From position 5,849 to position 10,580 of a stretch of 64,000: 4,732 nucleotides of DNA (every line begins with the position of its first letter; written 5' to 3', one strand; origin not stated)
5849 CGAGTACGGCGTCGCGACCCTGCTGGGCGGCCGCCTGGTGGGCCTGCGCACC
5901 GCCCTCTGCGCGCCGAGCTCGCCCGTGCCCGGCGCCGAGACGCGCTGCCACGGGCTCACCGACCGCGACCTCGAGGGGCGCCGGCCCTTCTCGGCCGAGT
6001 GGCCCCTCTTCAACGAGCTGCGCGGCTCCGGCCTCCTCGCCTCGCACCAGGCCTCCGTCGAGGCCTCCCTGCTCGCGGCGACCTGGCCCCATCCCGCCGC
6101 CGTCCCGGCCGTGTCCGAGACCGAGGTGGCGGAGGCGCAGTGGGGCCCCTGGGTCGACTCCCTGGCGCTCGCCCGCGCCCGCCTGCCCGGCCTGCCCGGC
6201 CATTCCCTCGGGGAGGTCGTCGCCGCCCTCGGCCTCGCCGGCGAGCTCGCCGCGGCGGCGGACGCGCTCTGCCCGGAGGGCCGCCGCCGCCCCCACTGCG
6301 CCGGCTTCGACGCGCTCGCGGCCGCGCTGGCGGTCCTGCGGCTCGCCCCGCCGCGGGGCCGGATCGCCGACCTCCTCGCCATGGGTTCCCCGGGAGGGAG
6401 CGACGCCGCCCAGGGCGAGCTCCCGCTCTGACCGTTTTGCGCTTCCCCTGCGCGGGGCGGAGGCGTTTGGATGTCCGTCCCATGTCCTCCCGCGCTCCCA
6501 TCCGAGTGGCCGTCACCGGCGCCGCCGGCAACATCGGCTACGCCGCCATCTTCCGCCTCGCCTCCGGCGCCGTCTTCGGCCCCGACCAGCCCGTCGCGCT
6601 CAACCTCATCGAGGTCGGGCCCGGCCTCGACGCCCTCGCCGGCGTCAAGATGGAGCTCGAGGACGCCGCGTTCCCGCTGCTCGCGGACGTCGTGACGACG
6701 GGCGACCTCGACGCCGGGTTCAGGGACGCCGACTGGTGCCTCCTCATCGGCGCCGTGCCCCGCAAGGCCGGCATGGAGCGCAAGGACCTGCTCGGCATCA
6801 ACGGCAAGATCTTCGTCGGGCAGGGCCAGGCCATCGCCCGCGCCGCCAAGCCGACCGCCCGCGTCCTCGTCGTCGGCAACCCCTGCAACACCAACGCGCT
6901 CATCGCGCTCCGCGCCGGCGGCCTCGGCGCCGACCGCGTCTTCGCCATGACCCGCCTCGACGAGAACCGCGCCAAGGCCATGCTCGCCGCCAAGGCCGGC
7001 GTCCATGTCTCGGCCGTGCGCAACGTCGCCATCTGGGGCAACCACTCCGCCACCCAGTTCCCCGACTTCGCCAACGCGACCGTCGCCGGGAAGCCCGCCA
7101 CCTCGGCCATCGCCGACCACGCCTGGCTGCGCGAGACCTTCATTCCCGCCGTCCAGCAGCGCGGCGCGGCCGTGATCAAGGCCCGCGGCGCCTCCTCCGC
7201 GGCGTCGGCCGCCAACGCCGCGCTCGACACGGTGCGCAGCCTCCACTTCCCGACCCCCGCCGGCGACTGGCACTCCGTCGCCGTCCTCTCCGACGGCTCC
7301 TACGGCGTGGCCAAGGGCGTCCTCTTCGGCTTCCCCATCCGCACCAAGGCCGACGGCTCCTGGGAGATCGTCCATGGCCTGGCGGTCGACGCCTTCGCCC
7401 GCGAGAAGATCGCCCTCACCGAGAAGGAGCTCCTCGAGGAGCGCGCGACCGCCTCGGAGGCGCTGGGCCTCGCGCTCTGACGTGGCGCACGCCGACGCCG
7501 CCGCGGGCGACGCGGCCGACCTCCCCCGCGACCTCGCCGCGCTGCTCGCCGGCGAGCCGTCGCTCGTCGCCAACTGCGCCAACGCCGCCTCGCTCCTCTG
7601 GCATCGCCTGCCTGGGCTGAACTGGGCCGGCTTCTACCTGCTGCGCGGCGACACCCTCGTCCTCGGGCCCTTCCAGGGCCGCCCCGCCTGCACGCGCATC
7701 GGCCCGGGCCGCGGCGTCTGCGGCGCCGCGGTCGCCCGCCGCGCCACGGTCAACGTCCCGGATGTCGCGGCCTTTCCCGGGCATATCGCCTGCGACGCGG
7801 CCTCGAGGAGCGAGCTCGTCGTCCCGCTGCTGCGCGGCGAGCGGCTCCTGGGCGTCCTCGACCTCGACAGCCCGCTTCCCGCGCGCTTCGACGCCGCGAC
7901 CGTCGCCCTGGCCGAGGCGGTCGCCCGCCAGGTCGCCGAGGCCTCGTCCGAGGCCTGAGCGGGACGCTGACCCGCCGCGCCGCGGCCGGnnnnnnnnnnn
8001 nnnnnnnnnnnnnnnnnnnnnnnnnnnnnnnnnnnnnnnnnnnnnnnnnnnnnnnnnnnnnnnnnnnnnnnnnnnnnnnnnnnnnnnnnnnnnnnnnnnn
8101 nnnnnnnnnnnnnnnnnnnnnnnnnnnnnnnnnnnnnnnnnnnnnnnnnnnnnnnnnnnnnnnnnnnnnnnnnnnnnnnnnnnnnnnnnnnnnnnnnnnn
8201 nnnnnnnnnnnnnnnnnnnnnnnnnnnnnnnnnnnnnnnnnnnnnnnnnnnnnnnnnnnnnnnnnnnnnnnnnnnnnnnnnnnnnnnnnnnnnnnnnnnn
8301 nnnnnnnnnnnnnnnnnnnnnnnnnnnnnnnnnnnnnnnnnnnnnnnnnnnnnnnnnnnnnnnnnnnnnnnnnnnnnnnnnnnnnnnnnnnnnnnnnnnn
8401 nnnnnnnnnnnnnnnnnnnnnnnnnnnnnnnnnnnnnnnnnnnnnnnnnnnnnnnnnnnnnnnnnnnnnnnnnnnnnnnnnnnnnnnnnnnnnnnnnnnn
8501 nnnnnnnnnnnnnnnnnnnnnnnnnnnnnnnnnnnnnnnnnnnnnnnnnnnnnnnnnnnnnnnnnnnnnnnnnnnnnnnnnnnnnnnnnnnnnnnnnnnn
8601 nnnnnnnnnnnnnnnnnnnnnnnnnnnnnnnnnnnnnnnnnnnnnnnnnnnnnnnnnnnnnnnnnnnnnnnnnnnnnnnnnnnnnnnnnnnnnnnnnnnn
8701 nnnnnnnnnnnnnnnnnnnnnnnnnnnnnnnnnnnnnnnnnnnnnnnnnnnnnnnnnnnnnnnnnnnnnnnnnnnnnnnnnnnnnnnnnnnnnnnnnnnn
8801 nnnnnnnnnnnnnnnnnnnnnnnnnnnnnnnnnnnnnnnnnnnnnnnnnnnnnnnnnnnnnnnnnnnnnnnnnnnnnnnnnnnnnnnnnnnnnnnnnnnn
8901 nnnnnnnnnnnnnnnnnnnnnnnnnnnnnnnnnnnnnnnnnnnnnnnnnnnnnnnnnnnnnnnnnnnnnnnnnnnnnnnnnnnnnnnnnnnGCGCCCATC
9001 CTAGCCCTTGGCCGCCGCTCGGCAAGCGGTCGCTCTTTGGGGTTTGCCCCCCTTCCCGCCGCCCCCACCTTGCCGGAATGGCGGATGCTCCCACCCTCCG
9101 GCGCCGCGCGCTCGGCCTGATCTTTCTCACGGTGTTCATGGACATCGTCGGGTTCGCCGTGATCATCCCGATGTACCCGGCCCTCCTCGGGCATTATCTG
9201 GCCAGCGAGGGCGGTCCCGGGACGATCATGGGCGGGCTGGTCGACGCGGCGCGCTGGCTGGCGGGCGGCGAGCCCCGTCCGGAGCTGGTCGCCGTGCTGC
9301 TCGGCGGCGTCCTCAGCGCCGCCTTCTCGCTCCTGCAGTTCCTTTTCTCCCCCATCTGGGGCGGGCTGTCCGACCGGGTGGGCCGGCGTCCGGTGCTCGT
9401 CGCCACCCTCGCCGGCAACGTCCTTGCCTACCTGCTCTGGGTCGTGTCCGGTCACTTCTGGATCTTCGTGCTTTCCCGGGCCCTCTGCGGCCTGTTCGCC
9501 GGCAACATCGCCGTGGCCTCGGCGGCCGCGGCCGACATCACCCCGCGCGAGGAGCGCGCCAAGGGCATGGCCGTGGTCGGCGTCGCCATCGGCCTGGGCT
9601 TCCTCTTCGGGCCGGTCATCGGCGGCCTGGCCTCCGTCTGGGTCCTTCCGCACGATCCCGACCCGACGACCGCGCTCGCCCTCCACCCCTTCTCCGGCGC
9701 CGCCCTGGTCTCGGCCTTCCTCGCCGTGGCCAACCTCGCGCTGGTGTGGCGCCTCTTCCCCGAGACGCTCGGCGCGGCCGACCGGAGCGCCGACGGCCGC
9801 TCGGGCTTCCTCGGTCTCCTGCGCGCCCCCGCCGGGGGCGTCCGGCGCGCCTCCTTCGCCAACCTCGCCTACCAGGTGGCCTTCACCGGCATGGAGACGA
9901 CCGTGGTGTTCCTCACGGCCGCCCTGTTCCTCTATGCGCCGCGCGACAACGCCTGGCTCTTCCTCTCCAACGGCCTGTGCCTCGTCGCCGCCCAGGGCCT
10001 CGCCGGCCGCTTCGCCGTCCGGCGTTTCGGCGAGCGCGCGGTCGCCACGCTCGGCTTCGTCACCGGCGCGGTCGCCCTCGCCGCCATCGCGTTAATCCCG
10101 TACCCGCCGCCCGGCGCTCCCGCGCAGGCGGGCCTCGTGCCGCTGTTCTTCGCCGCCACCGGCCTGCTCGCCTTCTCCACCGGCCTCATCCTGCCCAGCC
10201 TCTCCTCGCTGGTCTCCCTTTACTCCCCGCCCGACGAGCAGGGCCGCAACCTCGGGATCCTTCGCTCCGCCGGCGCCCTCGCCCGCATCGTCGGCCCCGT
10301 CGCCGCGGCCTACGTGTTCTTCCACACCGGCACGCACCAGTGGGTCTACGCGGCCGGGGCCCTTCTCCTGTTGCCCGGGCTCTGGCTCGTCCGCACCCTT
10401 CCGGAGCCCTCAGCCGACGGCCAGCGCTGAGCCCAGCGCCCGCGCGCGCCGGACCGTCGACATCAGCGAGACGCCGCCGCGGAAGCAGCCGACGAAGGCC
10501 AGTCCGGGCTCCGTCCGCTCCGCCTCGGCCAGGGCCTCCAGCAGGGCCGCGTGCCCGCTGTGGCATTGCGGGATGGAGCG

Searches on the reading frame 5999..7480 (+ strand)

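Call 97: search_protein_families(library=pfam, proteins=[window:5999-7480:+], max_evalue=0.00001)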
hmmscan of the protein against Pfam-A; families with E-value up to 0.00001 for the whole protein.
window:5999-7480:+ (493 aa): 2 families
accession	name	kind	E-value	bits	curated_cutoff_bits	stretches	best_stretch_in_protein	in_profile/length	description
PF02866.23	Ldh_1_C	-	2e-42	145.6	22.6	1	318-484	1-169/174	lactate/malate dehydrogenase, alpha/beta C-terminal domain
PF00056.29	Ldh_1_N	-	1.2e-30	106.8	27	1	169-315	2-140/141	lactate/malate dehydrogenase, NAD binding domain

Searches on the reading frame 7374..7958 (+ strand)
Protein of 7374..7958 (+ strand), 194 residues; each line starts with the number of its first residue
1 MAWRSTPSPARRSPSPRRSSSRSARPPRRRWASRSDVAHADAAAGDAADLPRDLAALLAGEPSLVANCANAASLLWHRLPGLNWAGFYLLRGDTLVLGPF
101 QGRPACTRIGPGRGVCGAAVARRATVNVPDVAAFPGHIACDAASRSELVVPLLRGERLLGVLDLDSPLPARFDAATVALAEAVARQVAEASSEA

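Call 97: search_protein_families(library=pfam, proteins=[window:7374-7958:+], max_evalue=0.00001)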
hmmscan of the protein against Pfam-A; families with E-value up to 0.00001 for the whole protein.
window:7374-7958:+ (194 aa): 3 families
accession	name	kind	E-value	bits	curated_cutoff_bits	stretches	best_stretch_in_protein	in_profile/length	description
PF01590.32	GAF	-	4.8e-14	53.5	22.4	1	79-190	16-132/133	GAF domain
PF13185.12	GAF_2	-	4.7e-12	46.7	28.6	1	85-190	22-134/136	GAF domain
PF13492.12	GAF_3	-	3.1e-07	31.3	27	1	116-190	57-126/129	GAF domain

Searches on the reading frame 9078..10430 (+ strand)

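Call 97: search_protein_families(library=pfam, proteins=[window:9078-10430:+], max_evalue=0.00001)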
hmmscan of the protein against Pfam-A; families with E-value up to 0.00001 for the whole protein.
window:9078-10430:+ (450 aa): 2 families
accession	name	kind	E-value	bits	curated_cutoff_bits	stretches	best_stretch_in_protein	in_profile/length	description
PF07690.21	MFS_1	-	3.8e-42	144.9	33.4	2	15-262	1-194/347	Major Facilitator Superfamily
PF00083.30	Sugar_tr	-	1.6e-08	34.4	22.3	1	75-182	47-158/452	Sugar (and other) transporter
